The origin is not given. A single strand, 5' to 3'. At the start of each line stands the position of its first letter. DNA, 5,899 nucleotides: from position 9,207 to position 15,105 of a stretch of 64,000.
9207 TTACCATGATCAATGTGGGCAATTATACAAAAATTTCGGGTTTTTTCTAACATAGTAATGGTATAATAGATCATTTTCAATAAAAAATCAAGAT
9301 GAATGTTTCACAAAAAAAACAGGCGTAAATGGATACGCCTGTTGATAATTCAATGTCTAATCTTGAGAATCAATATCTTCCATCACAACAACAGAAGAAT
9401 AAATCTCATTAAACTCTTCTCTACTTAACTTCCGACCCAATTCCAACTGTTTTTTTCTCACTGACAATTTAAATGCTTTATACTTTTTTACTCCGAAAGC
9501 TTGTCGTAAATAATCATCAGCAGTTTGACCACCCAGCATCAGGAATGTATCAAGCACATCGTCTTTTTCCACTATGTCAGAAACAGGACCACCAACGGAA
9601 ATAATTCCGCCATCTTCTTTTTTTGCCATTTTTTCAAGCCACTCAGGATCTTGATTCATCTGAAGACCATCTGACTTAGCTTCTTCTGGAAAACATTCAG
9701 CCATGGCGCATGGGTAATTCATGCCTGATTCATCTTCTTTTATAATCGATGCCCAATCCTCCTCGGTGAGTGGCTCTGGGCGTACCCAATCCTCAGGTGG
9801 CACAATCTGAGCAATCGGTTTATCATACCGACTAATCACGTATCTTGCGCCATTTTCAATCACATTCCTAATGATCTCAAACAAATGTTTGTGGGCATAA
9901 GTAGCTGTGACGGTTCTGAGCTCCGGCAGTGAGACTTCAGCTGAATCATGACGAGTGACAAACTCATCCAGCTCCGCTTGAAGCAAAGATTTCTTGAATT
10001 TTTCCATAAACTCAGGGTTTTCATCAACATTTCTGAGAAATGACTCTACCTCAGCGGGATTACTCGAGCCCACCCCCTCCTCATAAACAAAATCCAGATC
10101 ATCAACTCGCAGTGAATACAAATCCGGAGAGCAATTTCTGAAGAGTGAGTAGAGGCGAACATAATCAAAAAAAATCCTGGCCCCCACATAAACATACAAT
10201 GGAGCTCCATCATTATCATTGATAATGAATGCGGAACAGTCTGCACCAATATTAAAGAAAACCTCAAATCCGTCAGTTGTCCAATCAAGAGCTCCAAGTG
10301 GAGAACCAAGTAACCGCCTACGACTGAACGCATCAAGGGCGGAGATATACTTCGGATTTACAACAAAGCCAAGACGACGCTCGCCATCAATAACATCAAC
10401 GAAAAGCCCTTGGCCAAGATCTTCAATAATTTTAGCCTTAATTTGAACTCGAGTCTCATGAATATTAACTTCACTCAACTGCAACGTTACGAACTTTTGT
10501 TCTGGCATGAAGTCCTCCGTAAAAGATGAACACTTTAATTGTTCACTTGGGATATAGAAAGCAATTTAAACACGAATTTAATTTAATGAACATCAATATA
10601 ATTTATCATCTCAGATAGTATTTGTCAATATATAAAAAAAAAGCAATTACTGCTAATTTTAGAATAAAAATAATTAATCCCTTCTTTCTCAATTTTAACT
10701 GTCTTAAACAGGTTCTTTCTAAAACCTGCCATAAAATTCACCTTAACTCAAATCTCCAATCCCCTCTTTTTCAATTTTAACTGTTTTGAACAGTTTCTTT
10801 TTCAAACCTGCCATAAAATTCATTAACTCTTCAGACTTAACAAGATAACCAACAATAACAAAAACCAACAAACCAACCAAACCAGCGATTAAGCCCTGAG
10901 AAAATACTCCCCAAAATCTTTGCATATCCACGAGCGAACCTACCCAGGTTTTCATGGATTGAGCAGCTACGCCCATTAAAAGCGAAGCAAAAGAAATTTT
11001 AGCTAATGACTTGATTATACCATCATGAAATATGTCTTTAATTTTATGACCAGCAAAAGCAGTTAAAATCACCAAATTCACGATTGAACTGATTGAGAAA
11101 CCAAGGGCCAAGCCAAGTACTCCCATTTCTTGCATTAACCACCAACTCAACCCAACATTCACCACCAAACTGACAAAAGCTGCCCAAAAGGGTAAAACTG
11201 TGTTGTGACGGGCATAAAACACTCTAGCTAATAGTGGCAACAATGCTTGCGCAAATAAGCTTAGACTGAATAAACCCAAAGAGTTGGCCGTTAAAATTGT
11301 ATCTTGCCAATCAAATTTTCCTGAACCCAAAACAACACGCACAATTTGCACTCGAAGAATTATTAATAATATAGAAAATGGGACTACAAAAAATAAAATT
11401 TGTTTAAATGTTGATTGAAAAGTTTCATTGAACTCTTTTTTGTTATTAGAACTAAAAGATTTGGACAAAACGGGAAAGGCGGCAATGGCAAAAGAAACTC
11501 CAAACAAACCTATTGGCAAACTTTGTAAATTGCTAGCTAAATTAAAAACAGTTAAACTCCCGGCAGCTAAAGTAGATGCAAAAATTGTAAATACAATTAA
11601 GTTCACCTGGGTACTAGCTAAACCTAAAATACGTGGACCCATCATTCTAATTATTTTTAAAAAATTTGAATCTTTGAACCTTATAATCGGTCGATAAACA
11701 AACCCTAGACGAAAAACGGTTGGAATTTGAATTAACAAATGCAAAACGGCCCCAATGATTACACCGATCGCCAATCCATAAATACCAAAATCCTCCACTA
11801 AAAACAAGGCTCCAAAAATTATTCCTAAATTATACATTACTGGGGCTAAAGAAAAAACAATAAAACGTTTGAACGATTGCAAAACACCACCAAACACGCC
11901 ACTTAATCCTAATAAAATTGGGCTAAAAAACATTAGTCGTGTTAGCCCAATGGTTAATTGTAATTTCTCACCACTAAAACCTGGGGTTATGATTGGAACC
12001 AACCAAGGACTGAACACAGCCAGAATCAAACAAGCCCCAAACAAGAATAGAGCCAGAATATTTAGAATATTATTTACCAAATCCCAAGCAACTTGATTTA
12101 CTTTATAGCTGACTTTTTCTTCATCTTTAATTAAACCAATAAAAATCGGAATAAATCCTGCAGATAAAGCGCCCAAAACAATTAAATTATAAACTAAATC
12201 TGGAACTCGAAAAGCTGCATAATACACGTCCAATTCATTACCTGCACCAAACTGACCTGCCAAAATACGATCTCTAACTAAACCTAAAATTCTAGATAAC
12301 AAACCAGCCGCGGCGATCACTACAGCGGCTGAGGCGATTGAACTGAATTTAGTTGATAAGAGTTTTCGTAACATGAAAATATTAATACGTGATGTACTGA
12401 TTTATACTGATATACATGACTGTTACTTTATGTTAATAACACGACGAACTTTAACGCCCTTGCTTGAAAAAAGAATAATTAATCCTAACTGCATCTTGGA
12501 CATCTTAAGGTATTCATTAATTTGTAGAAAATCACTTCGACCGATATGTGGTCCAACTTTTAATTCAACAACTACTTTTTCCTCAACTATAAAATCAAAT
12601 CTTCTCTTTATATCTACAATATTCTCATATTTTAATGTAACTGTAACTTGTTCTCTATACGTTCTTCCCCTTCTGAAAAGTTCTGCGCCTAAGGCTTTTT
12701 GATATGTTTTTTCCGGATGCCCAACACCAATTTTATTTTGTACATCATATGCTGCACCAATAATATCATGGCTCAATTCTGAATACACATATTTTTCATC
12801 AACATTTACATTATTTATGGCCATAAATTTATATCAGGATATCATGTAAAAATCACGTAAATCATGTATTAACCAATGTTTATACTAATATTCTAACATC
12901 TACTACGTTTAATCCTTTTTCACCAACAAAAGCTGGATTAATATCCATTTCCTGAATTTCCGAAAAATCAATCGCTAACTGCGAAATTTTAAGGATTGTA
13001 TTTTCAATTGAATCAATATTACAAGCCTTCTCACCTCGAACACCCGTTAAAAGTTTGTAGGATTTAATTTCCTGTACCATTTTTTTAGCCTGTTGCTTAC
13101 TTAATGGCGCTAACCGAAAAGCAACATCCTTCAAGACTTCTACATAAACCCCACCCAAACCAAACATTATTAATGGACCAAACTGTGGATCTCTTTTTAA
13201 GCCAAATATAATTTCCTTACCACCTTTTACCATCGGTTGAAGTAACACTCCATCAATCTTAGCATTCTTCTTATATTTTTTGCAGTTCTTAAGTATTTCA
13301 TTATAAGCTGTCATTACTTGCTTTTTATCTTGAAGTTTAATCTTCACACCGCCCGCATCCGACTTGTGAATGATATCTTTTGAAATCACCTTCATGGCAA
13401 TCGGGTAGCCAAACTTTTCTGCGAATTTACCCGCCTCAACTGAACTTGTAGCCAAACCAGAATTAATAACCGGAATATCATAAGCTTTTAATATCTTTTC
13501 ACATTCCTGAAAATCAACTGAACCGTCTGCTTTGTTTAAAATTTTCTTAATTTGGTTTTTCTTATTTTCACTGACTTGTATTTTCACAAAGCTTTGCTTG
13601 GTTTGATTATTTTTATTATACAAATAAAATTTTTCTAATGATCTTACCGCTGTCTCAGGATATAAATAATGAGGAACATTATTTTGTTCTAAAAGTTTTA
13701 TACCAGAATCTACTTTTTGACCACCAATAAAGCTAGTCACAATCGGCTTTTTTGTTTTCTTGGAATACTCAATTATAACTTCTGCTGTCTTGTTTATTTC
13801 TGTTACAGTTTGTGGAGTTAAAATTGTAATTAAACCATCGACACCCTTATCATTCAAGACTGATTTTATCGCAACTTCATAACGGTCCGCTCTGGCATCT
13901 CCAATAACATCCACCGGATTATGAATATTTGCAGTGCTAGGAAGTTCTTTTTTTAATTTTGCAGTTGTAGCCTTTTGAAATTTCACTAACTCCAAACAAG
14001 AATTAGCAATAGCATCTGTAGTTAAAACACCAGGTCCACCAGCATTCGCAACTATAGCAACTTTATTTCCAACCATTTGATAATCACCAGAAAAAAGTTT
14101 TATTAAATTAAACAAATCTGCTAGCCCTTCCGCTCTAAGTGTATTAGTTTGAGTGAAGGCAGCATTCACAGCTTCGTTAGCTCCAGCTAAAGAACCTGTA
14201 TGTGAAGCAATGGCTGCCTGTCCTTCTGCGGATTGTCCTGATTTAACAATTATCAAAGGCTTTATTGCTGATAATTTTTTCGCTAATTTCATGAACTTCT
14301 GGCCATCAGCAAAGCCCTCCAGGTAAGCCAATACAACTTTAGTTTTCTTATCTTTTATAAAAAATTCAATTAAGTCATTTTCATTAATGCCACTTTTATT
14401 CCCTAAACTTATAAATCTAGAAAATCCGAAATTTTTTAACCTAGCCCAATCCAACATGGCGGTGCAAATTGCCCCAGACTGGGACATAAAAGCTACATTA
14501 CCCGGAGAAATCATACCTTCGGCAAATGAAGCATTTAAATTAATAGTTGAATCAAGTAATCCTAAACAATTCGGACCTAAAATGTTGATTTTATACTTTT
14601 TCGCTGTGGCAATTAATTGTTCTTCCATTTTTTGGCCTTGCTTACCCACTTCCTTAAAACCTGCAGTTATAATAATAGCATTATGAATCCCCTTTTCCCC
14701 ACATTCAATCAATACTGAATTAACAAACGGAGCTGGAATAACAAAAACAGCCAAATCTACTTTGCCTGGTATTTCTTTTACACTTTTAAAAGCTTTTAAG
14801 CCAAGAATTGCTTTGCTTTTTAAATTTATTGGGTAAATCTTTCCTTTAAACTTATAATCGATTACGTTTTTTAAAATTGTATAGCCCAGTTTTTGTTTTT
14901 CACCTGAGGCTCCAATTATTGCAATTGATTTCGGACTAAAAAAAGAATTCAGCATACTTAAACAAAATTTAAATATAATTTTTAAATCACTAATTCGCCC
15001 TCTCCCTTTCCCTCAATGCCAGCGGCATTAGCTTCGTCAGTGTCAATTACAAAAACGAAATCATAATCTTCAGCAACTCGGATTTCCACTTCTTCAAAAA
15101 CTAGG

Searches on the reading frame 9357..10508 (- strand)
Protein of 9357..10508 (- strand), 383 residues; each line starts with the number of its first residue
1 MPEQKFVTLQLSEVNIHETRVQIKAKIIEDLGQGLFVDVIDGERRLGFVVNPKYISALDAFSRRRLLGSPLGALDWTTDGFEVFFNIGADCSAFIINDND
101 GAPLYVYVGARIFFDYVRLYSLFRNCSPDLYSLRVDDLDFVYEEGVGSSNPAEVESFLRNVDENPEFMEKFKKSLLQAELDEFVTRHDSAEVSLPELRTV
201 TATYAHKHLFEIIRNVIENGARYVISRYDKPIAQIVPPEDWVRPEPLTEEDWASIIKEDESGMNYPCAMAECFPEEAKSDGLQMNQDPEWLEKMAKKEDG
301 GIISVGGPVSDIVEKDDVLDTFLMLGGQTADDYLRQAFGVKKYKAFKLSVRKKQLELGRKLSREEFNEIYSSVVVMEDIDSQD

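Call 55: search_protein_families(library=pfam, proteins=[window:9357-10508:-], max_evalue=0.00001)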
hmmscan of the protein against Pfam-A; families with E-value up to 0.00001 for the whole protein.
window:9357-10508:- (383 aa): 1 family
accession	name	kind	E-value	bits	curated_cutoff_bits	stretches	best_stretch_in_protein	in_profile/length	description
PF02604.26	PhdYeFM_antitox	-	1.7e-06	28.1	29.8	1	198-244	2-48/74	Antitoxin Phd_YefM, type II toxin-antitoxin system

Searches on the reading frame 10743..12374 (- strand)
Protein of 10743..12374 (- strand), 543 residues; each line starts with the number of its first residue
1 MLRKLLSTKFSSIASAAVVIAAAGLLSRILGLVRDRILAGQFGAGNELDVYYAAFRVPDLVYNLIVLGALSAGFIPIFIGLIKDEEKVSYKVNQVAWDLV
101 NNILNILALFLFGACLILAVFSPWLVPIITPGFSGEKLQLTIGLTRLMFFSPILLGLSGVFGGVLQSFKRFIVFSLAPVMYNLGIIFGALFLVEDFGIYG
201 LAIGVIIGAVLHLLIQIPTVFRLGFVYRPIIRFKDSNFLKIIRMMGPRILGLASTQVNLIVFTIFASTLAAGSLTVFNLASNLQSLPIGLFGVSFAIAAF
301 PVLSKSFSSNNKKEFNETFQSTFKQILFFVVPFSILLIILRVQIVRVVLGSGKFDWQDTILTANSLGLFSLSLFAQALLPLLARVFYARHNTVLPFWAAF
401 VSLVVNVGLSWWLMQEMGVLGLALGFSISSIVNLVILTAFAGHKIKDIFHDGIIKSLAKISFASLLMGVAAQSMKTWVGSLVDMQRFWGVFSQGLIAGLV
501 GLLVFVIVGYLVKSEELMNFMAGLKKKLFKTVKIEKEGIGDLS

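Call 55: search_protein_families(library=pfam, proteins=[window:10743-12374:-], max_evalue=0.00001)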
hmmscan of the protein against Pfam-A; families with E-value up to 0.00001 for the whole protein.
window:10743-12374:- (543 aa): 3 families
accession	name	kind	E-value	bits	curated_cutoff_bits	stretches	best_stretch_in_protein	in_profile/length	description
PF03023.19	MurJ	-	4e-97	326.1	27.4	1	39-475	2-433/451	Lipid II flippase MurJ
PF01554.23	MatE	-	8.8e-10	38.9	24.9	1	249-412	3-161/161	MatE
PF13440.11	Polysacc_synt_3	-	3.5e-08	33.5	23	1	167-351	110-286/293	Polysaccharide biosynthesis protein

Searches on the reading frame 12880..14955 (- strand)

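Call 55: search_protein_families(library=pfam, proteins=[window:12880-14955:-], max_evalue=0.00001)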
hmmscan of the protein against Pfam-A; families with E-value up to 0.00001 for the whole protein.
window:12880-14955:- (691 aa): 5 families
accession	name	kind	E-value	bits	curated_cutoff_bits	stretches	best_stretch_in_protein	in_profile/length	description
PF13549.11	ATP-grasp_5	-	7.8e-83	277.6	27.6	1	473-691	3-221/221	ATP-grasp domain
PF13607.11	Succ_CoA_lig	-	1.9e-48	164.2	27.4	1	151-288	1-138/138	Succinyl-CoA ligase like flavodoxin domain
PF13380.12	CoA_binding_2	-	2.8e-21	76.5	22.8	1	9-133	1-113/116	CoA binding domain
PF02629.25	CoA_binding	-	2.2e-16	60.8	22.3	1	7-99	2-97/97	CoA binding domain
PF19045.5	Ligase_CoA_2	-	3.8e-13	50.2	23.7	1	299-439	1-147/162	Ligase-CoA domain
